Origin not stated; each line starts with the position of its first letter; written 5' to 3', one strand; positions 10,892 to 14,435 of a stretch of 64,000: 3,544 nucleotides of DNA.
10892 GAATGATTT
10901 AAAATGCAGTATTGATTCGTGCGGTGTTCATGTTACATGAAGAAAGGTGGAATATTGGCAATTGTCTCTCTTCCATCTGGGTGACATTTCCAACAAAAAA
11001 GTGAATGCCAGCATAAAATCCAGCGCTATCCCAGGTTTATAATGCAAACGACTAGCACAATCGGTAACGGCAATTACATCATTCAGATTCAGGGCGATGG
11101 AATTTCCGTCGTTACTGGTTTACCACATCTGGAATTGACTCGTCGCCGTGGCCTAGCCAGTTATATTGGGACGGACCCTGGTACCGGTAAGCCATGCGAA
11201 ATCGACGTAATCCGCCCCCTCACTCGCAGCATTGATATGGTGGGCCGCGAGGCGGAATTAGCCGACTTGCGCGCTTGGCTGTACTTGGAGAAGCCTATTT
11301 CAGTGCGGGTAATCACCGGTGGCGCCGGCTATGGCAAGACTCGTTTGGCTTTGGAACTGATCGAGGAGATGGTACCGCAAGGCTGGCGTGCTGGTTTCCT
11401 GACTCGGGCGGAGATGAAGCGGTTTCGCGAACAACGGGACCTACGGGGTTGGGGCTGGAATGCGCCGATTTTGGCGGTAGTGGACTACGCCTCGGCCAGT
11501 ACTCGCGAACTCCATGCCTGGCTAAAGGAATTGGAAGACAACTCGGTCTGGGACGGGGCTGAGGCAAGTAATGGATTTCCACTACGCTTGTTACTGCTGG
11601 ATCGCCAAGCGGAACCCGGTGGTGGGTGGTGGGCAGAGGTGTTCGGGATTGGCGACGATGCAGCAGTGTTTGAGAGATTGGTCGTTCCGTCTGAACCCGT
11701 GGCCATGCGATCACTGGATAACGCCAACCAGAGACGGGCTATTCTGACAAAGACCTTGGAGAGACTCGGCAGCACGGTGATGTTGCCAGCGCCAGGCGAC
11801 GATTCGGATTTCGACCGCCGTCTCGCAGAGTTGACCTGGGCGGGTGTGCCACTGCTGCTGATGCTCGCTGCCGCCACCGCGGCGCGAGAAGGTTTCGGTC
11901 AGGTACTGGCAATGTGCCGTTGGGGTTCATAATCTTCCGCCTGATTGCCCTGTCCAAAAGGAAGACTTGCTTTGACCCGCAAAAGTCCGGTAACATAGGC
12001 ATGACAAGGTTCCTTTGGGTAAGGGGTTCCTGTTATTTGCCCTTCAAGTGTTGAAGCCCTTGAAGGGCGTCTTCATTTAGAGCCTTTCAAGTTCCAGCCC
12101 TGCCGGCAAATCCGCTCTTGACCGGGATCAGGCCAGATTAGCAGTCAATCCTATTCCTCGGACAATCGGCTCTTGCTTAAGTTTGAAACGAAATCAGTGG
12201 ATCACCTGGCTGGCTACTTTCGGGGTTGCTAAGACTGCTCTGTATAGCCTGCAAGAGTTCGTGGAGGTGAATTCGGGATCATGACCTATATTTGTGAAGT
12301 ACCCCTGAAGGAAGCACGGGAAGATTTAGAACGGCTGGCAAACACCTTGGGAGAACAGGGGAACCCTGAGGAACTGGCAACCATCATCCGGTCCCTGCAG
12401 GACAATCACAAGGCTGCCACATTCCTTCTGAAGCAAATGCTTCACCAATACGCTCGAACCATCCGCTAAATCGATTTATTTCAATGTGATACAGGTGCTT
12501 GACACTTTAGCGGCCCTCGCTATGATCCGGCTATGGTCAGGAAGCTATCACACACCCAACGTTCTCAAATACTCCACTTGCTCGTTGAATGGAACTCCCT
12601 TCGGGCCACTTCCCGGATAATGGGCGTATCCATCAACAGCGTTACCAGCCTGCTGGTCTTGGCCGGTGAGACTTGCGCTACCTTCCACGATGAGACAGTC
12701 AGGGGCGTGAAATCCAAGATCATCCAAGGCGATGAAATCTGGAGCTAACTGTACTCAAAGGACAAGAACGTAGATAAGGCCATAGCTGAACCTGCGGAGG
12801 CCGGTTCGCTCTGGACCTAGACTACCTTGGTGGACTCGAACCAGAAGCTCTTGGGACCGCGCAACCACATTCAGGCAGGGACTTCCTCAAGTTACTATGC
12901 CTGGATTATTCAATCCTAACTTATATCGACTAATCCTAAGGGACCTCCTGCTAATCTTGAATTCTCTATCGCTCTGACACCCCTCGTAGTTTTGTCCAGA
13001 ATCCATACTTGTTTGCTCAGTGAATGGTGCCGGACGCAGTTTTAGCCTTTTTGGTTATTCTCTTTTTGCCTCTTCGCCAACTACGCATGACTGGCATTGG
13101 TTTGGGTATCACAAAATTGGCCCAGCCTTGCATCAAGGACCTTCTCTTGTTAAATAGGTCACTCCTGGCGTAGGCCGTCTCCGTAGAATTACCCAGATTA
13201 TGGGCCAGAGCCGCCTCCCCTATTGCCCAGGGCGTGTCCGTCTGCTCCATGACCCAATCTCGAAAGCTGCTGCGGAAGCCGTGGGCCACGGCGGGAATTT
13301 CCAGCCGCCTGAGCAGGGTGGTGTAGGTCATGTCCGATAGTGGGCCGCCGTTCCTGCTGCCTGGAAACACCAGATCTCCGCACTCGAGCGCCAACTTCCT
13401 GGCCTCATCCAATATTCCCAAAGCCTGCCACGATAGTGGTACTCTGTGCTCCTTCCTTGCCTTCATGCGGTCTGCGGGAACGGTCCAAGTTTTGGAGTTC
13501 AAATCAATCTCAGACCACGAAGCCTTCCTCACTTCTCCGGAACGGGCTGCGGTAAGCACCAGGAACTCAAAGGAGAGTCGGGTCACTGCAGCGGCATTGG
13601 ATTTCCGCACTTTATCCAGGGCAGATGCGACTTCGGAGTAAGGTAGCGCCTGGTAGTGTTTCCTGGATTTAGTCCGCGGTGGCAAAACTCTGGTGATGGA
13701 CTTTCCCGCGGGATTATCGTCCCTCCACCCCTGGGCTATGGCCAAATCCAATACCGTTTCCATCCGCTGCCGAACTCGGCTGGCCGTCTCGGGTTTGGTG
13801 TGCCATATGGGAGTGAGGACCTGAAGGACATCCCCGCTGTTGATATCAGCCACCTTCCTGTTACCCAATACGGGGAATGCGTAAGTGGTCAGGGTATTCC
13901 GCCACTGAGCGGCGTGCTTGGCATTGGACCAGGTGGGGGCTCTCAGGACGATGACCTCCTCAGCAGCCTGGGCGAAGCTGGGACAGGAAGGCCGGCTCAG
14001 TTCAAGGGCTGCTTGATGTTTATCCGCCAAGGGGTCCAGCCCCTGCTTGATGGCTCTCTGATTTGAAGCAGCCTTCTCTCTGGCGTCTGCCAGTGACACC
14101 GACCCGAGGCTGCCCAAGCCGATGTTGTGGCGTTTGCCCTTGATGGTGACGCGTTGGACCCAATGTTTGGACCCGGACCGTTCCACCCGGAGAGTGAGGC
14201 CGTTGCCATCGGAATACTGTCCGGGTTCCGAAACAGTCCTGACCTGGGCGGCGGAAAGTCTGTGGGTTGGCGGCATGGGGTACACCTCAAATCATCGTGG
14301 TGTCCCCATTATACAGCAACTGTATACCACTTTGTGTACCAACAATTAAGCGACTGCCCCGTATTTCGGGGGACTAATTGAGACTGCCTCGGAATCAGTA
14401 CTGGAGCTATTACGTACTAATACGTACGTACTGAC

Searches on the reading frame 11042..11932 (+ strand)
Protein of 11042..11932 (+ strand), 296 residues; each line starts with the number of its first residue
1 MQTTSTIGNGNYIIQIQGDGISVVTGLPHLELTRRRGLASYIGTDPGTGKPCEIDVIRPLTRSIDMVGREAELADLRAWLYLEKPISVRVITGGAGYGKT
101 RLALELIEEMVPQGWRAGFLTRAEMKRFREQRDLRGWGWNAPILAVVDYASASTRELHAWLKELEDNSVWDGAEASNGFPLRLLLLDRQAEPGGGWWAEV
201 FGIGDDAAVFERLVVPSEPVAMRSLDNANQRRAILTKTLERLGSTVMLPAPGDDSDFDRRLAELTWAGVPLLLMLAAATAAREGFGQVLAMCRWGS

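Call 67: search_protein_families(library=pfam, proteins=[window:11042-11932:+], max_evalue=0.01)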
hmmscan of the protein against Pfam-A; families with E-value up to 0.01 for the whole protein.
window:11042-11932:+ (296 aa): 3 families
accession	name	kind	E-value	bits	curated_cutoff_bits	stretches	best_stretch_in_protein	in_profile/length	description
PF25199.1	nSTAND_NTPase5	-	5.5e-05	23.5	34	1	86-167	41-122/145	Novel STAND NTPase 5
PF13191.12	AAA_16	-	0.00012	23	32.6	1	67-164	3-85/167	AAA ATPase domain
PF01637.24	ATPase_2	-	0.00065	20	33.2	1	67-111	2-45/225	ATPase domain predominantly from Archaea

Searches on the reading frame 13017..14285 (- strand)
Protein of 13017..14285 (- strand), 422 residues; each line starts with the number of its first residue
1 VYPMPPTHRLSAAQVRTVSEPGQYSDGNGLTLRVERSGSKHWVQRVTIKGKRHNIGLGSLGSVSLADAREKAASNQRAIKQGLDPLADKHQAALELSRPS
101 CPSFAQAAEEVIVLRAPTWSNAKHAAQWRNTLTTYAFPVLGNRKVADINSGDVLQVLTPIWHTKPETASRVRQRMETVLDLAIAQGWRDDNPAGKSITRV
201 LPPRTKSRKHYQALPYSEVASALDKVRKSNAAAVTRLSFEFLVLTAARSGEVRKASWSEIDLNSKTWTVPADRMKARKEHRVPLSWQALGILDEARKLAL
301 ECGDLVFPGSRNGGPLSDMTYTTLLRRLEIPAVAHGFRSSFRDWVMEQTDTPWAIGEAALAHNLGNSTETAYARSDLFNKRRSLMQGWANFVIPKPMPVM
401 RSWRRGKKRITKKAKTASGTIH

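Call 67: search_protein_families(library=pfam, proteins=[window:13017-14285:-], max_evalue=0.01)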
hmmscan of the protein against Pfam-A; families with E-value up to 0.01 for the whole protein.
window:13017-14285:- (422 aa): 3 families
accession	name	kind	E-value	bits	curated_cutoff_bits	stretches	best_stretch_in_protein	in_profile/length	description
PF22022.2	Phage_int_M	-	4.4e-31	107.4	27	1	104-193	1-90/96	Phage integrase central domain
PF13356.12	Arm-DNA-bind_3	-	4.4e-20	72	27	1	10-91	1-82/83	Arm DNA-binding domain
PF00589.27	Phage_integrase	-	2.1e-14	54.1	27.1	1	216-375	5-168/172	Phage integrase family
